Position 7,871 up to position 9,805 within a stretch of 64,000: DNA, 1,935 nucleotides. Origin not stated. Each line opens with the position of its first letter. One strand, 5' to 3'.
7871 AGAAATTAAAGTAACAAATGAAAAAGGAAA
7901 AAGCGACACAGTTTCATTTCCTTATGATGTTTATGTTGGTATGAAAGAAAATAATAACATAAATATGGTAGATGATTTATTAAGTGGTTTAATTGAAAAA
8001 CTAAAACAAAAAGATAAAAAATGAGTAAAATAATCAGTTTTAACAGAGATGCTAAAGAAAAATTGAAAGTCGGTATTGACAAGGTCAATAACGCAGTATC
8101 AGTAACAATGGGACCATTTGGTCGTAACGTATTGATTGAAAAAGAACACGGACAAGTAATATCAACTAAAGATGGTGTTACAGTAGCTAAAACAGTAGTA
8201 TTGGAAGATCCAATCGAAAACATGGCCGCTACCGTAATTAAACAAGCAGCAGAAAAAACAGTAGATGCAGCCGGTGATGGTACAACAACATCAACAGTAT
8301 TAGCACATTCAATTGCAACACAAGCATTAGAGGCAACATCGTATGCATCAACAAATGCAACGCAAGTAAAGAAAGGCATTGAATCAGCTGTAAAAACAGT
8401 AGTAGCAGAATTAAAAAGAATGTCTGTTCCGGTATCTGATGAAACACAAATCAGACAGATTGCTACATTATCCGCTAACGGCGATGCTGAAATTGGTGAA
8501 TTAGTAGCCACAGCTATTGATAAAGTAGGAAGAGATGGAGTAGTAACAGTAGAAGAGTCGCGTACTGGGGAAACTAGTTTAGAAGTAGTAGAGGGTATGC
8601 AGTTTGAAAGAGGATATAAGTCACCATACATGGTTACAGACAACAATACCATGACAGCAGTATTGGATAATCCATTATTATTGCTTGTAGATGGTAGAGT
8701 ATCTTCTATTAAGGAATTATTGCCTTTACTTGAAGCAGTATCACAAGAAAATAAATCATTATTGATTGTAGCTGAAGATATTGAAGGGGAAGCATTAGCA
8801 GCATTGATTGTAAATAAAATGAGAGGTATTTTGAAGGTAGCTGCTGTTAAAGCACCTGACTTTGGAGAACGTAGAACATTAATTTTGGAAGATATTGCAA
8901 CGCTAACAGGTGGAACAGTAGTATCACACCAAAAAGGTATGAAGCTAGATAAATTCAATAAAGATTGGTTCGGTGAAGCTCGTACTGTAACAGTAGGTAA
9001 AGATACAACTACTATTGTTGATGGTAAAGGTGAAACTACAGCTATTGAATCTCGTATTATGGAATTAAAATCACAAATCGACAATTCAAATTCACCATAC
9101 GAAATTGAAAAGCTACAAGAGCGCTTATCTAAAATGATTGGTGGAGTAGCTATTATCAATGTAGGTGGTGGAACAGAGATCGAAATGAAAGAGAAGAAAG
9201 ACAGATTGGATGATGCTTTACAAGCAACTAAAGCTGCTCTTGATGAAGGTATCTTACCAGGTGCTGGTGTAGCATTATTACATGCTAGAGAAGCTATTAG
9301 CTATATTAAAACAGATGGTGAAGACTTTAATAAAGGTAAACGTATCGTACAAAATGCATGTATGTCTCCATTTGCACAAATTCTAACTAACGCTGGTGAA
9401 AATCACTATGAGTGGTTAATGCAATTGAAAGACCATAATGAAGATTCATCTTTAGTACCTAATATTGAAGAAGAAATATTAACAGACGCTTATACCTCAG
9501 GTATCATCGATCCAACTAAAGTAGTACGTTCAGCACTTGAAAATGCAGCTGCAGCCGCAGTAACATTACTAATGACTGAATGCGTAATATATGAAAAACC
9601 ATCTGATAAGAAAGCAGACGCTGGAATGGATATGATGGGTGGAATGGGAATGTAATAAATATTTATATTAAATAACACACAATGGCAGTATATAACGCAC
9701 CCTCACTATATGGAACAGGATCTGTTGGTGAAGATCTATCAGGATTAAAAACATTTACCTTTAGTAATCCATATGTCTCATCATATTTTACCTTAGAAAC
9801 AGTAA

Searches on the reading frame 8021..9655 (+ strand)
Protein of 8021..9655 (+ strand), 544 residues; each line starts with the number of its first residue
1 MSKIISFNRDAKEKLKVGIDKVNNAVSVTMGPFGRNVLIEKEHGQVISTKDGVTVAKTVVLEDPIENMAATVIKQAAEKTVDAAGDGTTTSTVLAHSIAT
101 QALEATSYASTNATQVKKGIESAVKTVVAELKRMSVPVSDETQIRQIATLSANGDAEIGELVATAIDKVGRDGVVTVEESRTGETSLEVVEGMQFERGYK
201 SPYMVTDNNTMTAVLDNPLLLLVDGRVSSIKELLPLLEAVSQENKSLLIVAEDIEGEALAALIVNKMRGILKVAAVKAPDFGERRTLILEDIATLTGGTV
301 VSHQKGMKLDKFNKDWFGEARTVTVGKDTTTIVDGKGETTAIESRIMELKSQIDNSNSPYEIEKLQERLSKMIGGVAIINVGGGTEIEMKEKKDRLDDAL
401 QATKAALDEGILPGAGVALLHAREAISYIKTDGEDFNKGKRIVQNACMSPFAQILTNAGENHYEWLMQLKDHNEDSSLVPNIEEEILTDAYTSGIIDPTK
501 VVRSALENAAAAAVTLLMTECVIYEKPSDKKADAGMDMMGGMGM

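Call 21: search_protein_families(library=phrogs, proteins=[window:8021-9655:+], max_evalue=0.00001)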
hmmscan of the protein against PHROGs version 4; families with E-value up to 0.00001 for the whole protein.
window:8021-9655:+ (544 aa): 1 family
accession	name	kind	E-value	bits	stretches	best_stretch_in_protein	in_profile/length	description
phrog_5725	-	other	8.6e-149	497.5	1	2-529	4-537/540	chaperonin groEL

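Call 22: search_dna_similar(query=window:8021-9655:+, collection=phages, mode=protein, max_rows=15)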
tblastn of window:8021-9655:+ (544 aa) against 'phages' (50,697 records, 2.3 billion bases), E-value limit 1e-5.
Records with a match: 283; places in all: 283; records where one place covers at least 80% of the query: 194.
Best place of each record, by identity: <60% 283.
By first word of the organism name: Vibrio 89; Flavobacterium 73; Aeromonas 12; Staphylococcus 11; Pseudomonas 11; Cellulophaga 9; Listeria 8; Bacillus 8; uncultured 7; Klebsiella 7; and 21 more.
By host as written in the record: - 81; Flavobacterium sp. BAL314 68; Staphylococcus aureus 8; Listeria monocytogenes 7; Flavobacterium sp. LMO8 4; Cellulophaga sp. HaHa_2_95 4; Pseudomonas aeruginosa 4; Bacillus subtilis 4; and 70 more.
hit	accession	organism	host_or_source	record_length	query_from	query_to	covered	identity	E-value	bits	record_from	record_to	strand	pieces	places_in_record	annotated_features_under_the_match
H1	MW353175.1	Flavobacterium phage vB_FspM_immuto_2-6A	Flavobacterium sp. LMO8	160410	1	531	98%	58.0%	0e+0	576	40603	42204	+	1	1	chaperonin GroEL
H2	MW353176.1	Flavobacterium phage vB_FspM_immuto_3-5A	Flavobacterium sp. LMO8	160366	1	531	98%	58.0%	0e+0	576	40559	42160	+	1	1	chaperonin GroEL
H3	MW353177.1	Flavobacterium phage vB_FspM_immuto_13-6C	Flavobacterium sp. LMO8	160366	1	531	98%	58.0%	0e+0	576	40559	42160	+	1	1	chaperonin GroEL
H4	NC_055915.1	Flavobacterium phage vB_FspM_immuto_2-6A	Flavobacterium sp. LMO8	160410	1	531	98%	58.0%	0e+0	576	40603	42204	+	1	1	chaperonin groEL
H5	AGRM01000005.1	Salmonella enterica subsp. houtenae str. ATCC BAA-1581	Homo sapiens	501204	2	527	97%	49.2%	8e-147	472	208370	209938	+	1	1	chaperonin GroL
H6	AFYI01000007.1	Salmonella enterica subsp. enterica serovar Infantis str. ...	Homo sapiens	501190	2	527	97%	49.0%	1e-146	471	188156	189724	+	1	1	chaperonin GroL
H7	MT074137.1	Bacteroides phage DAC16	Bacteroides thetaiotaomicron VPI-5485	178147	1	530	97%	48.0%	3e-140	453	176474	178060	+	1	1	hypothetical protein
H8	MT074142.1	Bacteroides phage DAC23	Bacteroides thetaiotaomicron VPI-5490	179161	1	530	97%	47.8%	8e-140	452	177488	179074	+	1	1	hypothetical protein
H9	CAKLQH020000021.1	Acinetobacter phage MD-2021a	not known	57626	2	530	97%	47.8%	3e-139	450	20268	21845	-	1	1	groL: chaperonin Cpn60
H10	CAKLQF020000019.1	Acinetobacter phage MD-2021a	not known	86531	2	530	97%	47.8%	3e-139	450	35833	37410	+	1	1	groL: chaperonin Cpn60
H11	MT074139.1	Bacteroides phage DAC19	Bacteroides thetaiotaomicron VPI-5487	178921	1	530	97%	47.6%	2e-139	451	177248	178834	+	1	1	hypothetical protein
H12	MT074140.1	Bacteroides phage DAC20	Bacteroides thetaiotaomicron VPI-5488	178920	1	530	97%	47.6%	2e-139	451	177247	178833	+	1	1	hypothetical protein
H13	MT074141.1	Bacteroides phage DAC22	Bacteroides thetaiotaomicron VPI-5489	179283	1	530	97%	47.6%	2e-139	451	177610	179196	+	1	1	hypothetical protein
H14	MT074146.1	Bacteroides phage SJC03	Bacteroides thetaiotaomicron VPI-5494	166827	1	530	97%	47.6%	2e-139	451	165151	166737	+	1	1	hypothetical protein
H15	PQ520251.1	Enterococcus phage IME_EF3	-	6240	1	527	97%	46.7%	3e-132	429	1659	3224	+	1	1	record has no annotation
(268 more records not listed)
